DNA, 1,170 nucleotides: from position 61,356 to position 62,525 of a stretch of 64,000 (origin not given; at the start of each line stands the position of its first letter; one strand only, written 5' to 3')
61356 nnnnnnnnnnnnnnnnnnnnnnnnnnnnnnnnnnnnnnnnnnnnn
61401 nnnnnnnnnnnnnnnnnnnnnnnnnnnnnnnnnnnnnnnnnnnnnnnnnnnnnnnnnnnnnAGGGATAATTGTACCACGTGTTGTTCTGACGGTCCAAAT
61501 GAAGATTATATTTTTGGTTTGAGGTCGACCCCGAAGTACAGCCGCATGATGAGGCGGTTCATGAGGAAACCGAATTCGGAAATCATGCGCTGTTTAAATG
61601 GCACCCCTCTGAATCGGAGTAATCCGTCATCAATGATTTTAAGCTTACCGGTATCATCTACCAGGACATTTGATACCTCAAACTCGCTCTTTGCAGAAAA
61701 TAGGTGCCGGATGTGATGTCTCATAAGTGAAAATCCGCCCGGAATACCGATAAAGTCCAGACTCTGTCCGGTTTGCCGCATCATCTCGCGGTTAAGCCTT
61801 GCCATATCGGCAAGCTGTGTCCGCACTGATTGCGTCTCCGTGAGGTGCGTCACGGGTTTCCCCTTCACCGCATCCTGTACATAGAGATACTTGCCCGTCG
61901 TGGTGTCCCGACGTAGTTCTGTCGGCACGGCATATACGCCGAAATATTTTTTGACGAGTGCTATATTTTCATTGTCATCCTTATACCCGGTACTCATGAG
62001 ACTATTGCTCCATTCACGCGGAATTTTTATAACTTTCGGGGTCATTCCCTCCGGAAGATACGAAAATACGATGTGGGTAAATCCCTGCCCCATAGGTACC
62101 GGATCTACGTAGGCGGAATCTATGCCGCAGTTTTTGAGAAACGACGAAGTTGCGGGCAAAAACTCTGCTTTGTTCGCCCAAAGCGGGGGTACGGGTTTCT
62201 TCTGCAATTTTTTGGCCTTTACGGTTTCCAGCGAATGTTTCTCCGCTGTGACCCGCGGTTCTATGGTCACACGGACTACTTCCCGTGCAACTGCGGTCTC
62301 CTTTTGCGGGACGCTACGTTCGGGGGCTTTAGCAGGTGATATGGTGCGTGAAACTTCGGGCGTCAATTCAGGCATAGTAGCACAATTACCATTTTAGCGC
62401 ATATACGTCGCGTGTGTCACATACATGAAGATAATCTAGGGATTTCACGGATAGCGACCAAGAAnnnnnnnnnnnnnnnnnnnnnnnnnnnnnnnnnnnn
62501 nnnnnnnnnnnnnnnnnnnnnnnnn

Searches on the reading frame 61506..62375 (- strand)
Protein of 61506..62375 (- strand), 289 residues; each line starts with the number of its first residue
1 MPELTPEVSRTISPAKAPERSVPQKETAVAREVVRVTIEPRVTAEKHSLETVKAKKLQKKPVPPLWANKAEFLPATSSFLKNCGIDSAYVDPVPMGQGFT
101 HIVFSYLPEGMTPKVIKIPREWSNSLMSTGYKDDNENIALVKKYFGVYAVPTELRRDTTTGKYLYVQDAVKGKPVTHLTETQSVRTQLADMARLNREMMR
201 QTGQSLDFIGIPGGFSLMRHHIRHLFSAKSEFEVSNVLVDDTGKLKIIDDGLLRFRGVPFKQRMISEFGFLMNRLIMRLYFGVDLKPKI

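Call 77: search_protein_families(library=pfam, proteins=[window:61506-62375:-], max_evalue=0.0001)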
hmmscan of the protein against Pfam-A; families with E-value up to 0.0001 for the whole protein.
window:61506-62375:- (289 aa): 0 families

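Call 89: find_encoding_contigs(protein=window:61506-62375:-, flank=10000, max_places=1)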
Protein window:61506-62375:- (289 aa): 3 contigs read that carry it; 1 place shown.
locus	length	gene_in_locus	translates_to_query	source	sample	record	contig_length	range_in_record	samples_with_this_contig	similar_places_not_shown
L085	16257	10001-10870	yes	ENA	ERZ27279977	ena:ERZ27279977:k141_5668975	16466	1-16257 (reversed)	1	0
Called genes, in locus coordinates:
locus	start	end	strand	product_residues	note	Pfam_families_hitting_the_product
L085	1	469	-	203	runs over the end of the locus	PF00551:Formyl_trans_N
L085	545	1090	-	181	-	PF01327:Pep_deformylase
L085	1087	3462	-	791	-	PF04932:Wzy_C, PF13428:TPR_14 (faint), PF13414:TPR_11 (faint), PF13431:TPR_17 (faint)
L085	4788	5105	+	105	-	-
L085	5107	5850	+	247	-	-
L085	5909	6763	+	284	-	PF01145:Band_7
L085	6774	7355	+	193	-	-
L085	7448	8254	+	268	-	-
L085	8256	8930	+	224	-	-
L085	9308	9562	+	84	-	-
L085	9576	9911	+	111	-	-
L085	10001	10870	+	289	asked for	-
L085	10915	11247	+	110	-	-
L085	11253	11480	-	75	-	-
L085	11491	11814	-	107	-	-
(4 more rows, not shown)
